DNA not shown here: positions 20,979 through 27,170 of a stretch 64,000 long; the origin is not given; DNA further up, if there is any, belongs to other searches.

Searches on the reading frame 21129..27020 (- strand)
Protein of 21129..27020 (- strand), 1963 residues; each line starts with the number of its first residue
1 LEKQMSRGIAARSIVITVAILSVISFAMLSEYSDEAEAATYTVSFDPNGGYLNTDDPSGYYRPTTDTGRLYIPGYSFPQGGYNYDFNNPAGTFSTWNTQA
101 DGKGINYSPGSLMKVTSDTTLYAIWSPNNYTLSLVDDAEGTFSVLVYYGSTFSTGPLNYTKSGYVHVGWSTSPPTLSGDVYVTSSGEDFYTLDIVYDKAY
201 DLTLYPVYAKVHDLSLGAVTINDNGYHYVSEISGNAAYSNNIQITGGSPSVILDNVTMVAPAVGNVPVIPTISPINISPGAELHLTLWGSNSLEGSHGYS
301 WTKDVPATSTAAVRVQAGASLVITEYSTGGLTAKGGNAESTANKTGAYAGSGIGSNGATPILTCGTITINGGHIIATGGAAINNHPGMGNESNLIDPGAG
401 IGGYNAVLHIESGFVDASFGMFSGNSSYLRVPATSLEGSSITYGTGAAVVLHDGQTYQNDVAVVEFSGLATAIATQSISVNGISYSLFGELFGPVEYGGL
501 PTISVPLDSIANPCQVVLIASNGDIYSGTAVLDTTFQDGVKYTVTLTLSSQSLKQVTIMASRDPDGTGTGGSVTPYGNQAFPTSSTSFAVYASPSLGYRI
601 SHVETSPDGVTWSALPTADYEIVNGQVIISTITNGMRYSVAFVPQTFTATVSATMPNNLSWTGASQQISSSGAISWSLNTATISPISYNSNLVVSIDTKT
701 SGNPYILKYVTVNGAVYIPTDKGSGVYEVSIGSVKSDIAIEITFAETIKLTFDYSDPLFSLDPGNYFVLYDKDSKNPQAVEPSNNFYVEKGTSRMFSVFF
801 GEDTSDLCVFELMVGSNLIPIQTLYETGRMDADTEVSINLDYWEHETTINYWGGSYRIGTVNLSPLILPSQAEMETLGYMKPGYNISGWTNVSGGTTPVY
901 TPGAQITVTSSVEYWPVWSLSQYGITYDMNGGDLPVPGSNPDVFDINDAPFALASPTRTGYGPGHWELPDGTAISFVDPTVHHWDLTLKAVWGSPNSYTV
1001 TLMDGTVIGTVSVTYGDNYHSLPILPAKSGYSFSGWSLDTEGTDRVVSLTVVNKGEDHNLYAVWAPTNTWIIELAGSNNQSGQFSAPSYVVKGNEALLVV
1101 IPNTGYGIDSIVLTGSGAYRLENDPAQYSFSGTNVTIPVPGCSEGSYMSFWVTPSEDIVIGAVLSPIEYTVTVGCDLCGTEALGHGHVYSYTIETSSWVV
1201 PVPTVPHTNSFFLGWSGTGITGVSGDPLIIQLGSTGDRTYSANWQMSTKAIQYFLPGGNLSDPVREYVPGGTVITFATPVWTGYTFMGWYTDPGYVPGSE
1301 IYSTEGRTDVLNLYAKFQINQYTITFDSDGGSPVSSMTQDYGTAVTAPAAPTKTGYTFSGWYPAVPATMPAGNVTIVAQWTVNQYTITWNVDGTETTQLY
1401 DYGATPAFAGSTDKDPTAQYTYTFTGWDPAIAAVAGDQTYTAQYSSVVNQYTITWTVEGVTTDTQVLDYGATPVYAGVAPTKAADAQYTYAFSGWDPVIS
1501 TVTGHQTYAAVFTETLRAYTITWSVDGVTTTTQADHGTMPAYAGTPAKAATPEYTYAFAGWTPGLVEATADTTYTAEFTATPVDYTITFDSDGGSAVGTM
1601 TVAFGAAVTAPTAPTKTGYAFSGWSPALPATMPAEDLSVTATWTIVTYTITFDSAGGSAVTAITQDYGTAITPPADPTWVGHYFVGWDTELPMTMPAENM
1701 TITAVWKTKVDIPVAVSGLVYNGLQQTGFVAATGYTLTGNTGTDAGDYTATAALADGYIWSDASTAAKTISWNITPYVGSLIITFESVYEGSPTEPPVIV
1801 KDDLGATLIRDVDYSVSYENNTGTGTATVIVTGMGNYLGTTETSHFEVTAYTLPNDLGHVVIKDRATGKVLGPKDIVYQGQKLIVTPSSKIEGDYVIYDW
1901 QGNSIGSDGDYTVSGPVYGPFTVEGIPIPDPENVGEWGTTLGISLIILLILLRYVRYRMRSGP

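Call 101: search_protein_families(library=pfam, proteins=[window:21129-27020:-], max_evalue=0.00001)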
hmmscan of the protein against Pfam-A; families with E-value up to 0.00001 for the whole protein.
window:21129-27020:- (1963 aa): 2 families
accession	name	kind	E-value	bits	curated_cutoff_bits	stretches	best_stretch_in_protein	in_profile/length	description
PF09479.16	Flg_new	-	2.6e-62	207.3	27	5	1322-1378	1-64/65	Listeria-Bacteroides repeat domain (List_Bact_rpt)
PF18998.6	Flg_new_2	-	5.3e-06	26.8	23.6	0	1585-1645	1-71/73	Divergent InlB B-repeat domain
